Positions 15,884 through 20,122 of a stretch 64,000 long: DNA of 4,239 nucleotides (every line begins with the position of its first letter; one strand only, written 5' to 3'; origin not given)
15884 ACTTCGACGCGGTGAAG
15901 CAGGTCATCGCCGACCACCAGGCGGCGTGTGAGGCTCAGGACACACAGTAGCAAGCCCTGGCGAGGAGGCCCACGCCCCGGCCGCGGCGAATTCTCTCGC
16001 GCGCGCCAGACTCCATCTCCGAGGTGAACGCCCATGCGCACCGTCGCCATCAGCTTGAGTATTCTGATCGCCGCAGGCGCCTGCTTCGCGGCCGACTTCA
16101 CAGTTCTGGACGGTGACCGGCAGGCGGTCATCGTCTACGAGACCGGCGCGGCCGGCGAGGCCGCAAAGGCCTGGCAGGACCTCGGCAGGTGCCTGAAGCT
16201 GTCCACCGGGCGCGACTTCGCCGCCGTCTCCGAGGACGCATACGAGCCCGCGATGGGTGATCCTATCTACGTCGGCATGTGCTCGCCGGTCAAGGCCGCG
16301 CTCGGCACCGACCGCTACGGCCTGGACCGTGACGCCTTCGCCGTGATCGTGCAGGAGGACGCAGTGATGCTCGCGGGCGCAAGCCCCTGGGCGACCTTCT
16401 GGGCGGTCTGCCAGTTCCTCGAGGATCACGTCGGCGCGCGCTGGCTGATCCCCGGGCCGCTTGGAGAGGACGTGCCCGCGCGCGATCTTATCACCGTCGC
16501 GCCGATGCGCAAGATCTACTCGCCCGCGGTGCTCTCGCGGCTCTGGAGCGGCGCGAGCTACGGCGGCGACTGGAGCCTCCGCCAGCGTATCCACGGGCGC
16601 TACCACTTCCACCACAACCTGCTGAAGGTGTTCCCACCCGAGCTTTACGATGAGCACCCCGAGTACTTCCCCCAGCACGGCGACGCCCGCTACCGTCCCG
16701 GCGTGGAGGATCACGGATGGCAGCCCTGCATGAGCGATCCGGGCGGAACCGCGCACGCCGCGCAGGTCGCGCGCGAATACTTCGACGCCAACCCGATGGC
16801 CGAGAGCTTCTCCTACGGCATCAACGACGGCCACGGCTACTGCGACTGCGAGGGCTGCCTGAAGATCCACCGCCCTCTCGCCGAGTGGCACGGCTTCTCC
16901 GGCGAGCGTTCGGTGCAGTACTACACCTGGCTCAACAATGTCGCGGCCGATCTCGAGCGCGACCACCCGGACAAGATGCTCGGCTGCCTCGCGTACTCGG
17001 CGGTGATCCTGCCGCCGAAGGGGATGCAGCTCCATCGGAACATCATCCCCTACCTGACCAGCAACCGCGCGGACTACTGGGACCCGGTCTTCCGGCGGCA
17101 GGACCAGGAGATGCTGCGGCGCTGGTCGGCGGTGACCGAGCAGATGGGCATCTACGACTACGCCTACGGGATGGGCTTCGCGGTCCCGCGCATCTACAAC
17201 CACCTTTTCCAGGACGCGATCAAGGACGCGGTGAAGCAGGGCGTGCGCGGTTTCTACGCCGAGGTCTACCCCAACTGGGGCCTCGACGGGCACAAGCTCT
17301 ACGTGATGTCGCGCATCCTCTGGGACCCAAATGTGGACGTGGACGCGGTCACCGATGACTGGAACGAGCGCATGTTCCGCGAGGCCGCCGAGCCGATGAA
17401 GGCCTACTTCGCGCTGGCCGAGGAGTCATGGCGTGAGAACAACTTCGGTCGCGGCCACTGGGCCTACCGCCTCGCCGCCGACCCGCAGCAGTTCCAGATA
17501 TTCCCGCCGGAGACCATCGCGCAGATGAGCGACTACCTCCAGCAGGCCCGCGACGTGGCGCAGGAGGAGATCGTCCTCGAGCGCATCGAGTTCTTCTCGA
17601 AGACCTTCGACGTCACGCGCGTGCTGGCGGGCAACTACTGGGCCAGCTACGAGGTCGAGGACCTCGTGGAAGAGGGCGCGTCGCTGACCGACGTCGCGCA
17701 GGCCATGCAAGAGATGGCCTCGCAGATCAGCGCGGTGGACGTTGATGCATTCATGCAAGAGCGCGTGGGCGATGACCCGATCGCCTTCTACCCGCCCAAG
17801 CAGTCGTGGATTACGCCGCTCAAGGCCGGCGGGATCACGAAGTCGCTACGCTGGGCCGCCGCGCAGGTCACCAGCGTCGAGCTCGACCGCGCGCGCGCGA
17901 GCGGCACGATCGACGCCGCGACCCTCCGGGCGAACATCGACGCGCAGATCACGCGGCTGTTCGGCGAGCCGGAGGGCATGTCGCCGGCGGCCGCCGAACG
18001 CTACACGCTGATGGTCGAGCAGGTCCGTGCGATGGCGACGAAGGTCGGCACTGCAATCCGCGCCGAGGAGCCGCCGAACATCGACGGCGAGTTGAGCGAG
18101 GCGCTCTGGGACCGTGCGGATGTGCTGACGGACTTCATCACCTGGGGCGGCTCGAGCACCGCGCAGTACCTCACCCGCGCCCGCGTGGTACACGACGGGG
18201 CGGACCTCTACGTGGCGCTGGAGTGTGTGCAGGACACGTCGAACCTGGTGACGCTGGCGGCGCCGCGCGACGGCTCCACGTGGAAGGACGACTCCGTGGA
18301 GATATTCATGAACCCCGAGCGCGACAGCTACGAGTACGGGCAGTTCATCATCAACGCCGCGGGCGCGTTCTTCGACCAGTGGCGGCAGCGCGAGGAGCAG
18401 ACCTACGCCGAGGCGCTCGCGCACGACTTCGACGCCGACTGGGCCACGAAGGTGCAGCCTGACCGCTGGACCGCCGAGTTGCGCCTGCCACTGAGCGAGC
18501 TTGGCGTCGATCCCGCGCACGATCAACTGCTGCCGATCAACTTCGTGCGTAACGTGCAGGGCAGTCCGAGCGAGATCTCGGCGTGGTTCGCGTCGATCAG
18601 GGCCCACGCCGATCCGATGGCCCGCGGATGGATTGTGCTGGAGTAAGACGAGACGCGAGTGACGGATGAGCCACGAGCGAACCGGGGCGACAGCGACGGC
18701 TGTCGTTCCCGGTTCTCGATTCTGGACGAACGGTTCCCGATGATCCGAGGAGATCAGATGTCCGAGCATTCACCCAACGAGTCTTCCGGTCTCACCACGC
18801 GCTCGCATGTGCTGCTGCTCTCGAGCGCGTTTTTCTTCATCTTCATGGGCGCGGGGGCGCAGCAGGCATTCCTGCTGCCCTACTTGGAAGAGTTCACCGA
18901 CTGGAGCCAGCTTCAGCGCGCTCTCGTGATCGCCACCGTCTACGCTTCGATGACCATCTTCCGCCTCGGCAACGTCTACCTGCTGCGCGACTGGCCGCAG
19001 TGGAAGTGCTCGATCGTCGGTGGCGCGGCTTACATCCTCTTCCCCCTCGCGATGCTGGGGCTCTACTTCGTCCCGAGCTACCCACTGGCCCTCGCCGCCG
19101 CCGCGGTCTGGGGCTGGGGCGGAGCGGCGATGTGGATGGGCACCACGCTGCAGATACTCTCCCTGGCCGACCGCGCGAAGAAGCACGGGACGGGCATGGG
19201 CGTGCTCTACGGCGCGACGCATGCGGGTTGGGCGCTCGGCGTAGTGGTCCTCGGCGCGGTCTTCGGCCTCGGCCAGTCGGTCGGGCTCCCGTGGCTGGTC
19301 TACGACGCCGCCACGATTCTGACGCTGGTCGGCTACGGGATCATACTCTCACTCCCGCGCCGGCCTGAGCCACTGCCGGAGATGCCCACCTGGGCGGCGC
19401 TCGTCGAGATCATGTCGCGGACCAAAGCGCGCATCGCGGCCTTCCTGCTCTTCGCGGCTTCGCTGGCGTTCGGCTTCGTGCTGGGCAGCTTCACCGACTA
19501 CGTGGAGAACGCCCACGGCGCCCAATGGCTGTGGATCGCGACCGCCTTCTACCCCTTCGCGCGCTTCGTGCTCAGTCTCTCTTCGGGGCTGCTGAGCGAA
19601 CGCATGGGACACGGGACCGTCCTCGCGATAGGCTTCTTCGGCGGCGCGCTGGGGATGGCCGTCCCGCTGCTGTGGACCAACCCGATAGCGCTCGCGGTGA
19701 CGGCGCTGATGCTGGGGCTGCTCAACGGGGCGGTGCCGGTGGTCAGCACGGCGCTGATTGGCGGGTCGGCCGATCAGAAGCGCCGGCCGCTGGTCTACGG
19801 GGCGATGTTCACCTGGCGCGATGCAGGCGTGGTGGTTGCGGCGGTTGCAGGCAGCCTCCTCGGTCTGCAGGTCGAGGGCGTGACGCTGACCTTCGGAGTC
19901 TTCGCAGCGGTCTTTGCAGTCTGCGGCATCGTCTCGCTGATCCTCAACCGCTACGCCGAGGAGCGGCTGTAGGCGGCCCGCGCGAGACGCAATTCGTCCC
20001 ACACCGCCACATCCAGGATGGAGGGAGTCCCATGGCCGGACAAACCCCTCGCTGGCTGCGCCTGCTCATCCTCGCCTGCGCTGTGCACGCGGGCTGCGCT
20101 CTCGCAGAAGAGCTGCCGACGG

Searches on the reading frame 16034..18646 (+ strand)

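Call 80: search_protein_families(library=pfam, proteins=[window:16034-18646:+], max_evalue=0.0001)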
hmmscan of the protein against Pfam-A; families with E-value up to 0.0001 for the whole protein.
window:16034-18646:+ (870 aa): 2 families
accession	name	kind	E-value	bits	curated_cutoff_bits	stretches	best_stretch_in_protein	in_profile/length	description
PF16126.11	DUF4838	-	1.9e-46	159.1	26.6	1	145-458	7-323/325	Domain of unknown function (DUF4838)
PF06452.16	CBM9_1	-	1.1e-09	38.9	23.4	1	683-851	1-163/185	Carbohydrate family 9 binding domain-like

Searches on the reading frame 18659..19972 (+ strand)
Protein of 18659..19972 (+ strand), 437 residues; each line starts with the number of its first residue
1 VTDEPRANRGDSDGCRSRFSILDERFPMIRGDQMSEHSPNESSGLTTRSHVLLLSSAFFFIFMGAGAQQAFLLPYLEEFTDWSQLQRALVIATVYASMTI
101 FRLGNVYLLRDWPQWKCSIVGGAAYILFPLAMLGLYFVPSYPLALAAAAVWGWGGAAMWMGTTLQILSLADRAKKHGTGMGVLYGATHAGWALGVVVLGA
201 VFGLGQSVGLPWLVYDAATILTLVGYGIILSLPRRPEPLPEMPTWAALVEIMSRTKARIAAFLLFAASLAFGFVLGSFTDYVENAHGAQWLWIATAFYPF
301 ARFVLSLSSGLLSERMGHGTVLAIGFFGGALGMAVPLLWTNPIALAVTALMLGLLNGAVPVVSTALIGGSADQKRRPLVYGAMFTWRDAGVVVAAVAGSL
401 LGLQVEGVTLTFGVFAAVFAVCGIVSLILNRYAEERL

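Call 80: search_protein_families(library=pfam, proteins=[window:18659-19972:+], max_evalue=0.0001)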
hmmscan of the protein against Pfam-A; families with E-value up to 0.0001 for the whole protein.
window:18659-19972:+ (437 aa): 1 family
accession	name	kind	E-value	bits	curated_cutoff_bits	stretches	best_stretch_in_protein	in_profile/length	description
PF07690.21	MFS_1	-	4.2e-19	69.1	33.4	2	261-430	2-174/347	Major Facilitator Superfamily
